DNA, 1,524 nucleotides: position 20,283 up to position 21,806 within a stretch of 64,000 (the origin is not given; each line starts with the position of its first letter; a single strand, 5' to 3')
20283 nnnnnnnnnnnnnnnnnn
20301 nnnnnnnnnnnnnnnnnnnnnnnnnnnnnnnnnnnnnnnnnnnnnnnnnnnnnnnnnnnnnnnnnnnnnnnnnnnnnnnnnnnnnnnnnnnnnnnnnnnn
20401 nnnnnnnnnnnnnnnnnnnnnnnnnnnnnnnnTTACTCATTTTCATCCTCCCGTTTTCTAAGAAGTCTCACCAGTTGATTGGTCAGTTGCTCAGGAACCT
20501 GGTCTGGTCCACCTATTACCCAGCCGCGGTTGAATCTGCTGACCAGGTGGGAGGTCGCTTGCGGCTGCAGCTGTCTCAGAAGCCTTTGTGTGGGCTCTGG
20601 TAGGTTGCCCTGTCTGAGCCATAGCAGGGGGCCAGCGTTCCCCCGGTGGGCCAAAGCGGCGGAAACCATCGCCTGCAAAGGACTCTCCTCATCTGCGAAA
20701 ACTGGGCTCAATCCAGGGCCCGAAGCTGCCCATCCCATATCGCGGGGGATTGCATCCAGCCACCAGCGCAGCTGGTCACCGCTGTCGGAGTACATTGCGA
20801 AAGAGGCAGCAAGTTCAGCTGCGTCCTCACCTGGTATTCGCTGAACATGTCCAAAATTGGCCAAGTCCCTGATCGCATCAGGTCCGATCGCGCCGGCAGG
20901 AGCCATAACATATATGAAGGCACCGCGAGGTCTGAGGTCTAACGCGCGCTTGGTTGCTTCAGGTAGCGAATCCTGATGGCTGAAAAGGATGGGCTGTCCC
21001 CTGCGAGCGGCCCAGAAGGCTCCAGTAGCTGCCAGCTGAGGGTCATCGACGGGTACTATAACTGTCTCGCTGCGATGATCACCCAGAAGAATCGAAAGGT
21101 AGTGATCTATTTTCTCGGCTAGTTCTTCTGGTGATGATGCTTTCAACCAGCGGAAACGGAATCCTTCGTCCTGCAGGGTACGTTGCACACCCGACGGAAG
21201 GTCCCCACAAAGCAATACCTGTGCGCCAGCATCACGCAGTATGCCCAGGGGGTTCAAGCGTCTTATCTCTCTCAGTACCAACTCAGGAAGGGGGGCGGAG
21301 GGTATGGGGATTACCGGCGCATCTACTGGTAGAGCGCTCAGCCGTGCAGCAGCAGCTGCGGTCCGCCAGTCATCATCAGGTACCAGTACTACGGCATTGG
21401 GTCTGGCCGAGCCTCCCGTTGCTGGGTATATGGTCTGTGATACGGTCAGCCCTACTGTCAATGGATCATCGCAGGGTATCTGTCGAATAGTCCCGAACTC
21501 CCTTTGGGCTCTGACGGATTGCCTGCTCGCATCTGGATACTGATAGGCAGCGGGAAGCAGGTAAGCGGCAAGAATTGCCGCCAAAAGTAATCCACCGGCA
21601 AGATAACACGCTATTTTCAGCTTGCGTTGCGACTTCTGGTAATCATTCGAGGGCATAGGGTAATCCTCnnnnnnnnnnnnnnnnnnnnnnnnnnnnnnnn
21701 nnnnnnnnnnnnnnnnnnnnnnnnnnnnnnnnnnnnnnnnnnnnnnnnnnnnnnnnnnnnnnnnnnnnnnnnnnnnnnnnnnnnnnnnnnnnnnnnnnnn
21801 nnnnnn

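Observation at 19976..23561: Synteny break after sigH: operon of two CWB2-repeat membrane proteins replaces the expected ribosomal-protein/nusG block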

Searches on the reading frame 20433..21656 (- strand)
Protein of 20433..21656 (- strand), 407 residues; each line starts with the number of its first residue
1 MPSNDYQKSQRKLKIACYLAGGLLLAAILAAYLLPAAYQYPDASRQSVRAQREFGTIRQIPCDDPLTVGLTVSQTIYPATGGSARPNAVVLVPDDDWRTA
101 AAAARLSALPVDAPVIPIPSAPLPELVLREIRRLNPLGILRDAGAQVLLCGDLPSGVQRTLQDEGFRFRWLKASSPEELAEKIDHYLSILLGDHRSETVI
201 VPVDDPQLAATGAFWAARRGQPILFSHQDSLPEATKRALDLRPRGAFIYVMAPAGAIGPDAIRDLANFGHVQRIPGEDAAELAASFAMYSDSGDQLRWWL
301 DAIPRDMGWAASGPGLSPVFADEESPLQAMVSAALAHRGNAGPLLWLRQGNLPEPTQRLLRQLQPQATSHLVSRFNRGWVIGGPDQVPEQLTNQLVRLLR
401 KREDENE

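Call 3: search_protein_families(library=pfam, proteins=[window:20433-21656:-], max_evalue=0.1)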
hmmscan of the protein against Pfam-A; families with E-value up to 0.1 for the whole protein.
window:20433-21656:- (407 aa): 1 family
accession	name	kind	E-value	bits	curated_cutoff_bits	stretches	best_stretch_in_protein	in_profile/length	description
PF04122.17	CW_binding_2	-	7.6e-05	23.6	24.9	0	273-390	1-71/73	Cell wall binding domain 2 (CWB2)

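Call 4: search_protein_families(library=ncbifam, proteins=[window:20433-21656:-], max_evalue=0.1)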
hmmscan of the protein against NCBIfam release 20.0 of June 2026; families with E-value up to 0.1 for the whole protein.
window:20433-21656:- (407 aa): 0 families

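Call 8: find_homologous_proteins(query=window:20433-21656:-)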
Query window:20433-21656:- (407 aa): 3 proteins with E <= 0.001 among 8000 candidates.
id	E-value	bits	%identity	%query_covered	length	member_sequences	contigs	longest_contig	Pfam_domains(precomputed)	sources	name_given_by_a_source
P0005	3.7e-269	910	100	100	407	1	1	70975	-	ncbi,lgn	-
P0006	1.1e-84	303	42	85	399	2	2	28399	-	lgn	-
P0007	4.8e-34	136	34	75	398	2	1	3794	PF04122.18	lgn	-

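Call 10: search_protein_families(library=pfam, proteins=[P0006, P0007], max_evalue=1)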
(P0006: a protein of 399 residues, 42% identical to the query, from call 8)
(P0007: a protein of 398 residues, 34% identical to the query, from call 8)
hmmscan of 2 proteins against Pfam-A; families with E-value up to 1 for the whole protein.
P0006 (399 aa): 0 families

P0007 (398 aa): 2 families
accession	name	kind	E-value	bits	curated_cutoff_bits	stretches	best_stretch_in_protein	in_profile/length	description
PF04122.17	CW_binding_2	-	3.8e-19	69.5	24.9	3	185-258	19-72/73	Cell wall binding domain 2 (CWB2)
PF07789.17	DUF1627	-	0.088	13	28.1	1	100-143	43-86/155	Protein of unknown function (DUF1627)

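Call 21: find_encoding_contigs(protein=P0006, flank=10000, max_places=3)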
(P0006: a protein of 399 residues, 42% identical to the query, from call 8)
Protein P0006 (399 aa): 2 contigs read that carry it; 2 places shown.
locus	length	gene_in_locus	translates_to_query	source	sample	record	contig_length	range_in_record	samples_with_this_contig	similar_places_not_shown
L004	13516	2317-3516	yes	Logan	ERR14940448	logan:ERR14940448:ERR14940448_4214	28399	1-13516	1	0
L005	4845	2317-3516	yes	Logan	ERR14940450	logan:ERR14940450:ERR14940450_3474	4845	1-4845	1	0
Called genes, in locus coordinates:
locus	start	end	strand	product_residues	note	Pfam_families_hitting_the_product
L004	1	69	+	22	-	?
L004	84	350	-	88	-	PF07870:DUF1657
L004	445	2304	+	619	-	PF14342:DUF4396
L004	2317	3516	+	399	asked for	-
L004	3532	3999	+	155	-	-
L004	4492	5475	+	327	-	PF12974:Phosphonate-bd, PF16868:NMT1_3, PF09084:NMT1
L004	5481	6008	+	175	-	PF08905:DUF1850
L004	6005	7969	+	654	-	PF06808:DctM, PF11874:DUF3394 (weak)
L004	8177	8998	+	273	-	PF03631:Virul_fac_BrkB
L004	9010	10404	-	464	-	PF08447:PAS_3, PF00990:GGDEF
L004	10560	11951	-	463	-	PF07695:7TMR-DISM_7TM (weak), PF00990:GGDEF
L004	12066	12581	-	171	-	-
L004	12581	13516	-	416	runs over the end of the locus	PF01734:Patatin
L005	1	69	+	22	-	?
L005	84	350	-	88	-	PF07870:DUF1657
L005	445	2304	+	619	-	PF14342:DUF4396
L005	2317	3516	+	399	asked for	-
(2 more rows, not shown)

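Call 22: find_encoding_contigs(protein=P0007, flank=5000, max_places=3)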
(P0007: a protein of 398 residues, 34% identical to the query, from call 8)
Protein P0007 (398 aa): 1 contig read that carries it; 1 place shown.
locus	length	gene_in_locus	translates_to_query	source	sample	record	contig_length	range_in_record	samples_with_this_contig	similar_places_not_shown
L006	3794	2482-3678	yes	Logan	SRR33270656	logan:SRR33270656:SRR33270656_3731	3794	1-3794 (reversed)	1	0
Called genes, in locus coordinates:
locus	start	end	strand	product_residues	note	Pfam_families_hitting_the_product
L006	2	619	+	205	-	?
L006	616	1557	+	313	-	PF00528:BPD_transp_1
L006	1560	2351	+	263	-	PF00528:BPD_transp_1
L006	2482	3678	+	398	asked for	PF04122:CW_binding_2 (faint)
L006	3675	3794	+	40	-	?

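Call 81: search_solved_structures(query=A8, max_evalue=0.01)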
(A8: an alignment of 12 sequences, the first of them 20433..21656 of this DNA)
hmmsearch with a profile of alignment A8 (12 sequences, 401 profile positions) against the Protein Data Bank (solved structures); distinct sequences matched with E-value up to 0.01: 8.
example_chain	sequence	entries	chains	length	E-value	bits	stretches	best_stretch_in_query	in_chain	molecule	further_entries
5j72_A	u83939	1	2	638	2.8e-13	53.2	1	43-277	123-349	Putative N-acetylmuramoyl-L-alanine amidase,autolysin cwp6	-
9f8e_B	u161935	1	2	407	6.1e-13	52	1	30-178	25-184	S-layer protein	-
7acz_B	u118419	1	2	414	4.3e-12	49.2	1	38-178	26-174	SLPH (HMW SLP)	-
8bby_B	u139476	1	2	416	4.3e-12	49.2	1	38-178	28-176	S-layer protein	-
7acx_B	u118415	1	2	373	3.7e-11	46.2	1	37-175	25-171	S-layer protein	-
7acy_B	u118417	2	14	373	4.9e-11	45.8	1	36-175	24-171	S-layer protein | Precursor of the S-layer proteins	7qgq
5j6q_A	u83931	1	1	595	6e-11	45.5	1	48-129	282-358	Cell wall binding protein cwp8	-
9f8f_B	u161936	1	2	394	1.2e-10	44.5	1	31-175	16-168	SLPH - S-layer protein HMW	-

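Call 103: find_related_loci(query=A9, collection=metagenome_contigs, flank=10000)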
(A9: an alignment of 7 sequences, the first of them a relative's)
Query A9 (399 aa) in metagenome_contigs; peptide patterns used: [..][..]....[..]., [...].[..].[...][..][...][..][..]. (x = any residue, [..] = any of these).
192 stretches matched a pattern; 37 encode a relative of the query (tblastn E <= 1e-3); 36 distinct loci.
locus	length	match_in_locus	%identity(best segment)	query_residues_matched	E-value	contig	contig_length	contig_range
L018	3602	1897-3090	63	1-398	8e-179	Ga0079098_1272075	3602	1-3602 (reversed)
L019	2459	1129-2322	60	1-398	1e-172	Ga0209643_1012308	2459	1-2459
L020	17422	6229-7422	51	1-398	2e-136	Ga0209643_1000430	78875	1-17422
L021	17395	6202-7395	51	1-398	2e-137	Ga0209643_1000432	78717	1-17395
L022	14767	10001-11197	47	1-398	1e-121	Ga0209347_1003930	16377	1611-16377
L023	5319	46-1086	50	52-398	1e-117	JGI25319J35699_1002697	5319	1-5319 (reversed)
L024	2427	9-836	60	123-398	1e-120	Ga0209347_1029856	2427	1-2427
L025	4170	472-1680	40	8-399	3e-107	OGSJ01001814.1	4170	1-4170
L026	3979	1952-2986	44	53-395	1e-100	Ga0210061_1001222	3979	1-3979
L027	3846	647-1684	44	52-395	6e-101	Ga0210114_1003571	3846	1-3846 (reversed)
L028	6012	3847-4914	39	46-396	7e-88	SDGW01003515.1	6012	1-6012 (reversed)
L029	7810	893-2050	39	17-396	1e-84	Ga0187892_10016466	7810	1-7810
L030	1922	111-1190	40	45-396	1e-86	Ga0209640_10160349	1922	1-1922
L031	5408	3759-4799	39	55-396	2e-81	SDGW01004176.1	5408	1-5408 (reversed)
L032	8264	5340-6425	38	38-396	2e-81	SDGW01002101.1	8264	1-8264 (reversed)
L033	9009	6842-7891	41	52-398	2e-80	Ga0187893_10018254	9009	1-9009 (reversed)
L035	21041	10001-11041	37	55-396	2e-78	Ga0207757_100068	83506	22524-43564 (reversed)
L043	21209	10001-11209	38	2-395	3e-92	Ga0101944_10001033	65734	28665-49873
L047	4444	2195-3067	31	52-379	3e-34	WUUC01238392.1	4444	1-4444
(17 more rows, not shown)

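Call 108: search_protein_families(library=pfam, alignment_id=A10, max_evalue=0.00001)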
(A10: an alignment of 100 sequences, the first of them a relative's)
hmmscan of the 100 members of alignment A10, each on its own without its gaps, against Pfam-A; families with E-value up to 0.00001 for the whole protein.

A. member 1, L020:3-239:- (79 aa): 0 families

B. families by the number of members that match (of 100 scanned): 87 families (the first 25 are shown)
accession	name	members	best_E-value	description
PF07870.16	DUF1657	4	8.2e-18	Protein of unknown function (DUF1657)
PF00122.25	E1-E2_ATPase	3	3.9e-61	E1-E2 ATPase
PF02163.28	Peptidase_M50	3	7.6e-24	Peptidase family M50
PF04945.19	YHS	3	2.8e-17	YHS domain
PF11553.14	DUF3231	3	7.6e-15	Protein of unknown function (DUF3231)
PF00346.24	Complex1_49kDa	2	3e-43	Respiratory-chain NADH dehydrogenase, 49 Kd subunit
PF00702.32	Hydrolase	2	8.3e-38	haloacid dehalogenase-like hydrolase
PF02518.31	HATPase_c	2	3.4e-33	Histidine kinase-, DNA gyrase B-, and HSP90-like ATPase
PF00403.32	HMA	2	8.8e-32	Heavy-metal-associated domain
PF00571.33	CBS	2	2e-19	CBS domain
PF03713.19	DUF305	2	6.7e-19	Domain of unknown function (DUF305)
PF13412.12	HTH_24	2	9.5e-17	Winged helix-turn-helix DNA-binding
PF13404.12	HTH_AsnC-type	2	3.4e-16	AsnC-type helix-turn-helix domain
PF08242.18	Methyltransf_12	2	2.8e-08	Methyltransferase domain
PF13628.12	DUF4142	2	1.2e-07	Domain of unknown function (DUF4142)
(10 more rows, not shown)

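Call 110: search_protein_families(library=pfam, proteins=[L022:11691-11981:-, L020:3960-4226:-, L025:2410-2685:-, L028:1213-1623:-, L031:1365-1802:-, L032:2762-3334:+, L033:2905-3135:+, L035:7678-7908:-, L043:7700-8062:+, L047:1085-1609:+], max_evalue=0.001)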
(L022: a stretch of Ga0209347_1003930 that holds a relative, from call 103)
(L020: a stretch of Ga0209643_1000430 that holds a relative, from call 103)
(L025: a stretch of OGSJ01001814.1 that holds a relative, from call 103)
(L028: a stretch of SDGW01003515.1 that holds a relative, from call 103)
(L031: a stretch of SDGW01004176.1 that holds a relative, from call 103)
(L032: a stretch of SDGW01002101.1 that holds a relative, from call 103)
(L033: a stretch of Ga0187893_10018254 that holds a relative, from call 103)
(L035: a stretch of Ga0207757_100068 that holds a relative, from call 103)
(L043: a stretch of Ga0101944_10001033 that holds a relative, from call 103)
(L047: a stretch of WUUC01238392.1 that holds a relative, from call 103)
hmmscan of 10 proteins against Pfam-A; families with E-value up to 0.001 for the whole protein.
L022:11691-11981:- (96 aa): 1 family
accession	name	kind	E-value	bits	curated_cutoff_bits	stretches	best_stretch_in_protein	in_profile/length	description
PF07870.16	DUF1657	-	4.2e-17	62.2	27.7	1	15-63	1-49/49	Protein of unknown function (DUF1657)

L020:3960-4226:- (88 aa): 1 family
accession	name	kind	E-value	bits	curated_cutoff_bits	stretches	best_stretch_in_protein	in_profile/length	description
PF07870.16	DUF1657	-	1.2e-09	38.3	27.7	1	7-55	1-49/49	Protein of unknown function (DUF1657)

L025:2410-2685:- (91 aa): 2 families
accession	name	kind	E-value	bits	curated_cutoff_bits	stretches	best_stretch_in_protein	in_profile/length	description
PF07870.16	DUF1657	-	8.2e-18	64.5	27.7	1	8-55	2-49/49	Protein of unknown function (DUF1657)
PF09537.16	DUF2383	-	1.3e-05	25.7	30.8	1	3-59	2-58/111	Domain of unknown function (DUF2383)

L028:1213-1623:- (136 aa): 0 families

L031:1365-1802:- (145 aa): 0 families

L032:2762-3334:+ (190 aa): 1 family
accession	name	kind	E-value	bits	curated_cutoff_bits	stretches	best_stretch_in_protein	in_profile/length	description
PF03779.20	SPW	-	3.9e-14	53.3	31.5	1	77-168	4-90/93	SPW repeat domain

L033:2905-3135:+ (76 aa): 1 family
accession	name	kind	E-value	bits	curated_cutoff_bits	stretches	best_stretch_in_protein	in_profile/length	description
PF04945.19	YHS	-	6e-11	42.6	30.3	1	5-41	2-38/47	YHS domain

L035:7678-7908:- (76 aa): 0 families

L043:7700-8062:+ (120 aa): 1 family
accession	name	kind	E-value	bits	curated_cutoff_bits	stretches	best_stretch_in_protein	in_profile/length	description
PF03860.21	DUF326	-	1.4e-07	31.7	20.4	1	98-115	4-21/21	Domain of Unknown Function (DUF326)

L047:1085-1609:+ (174 aa): 0 families
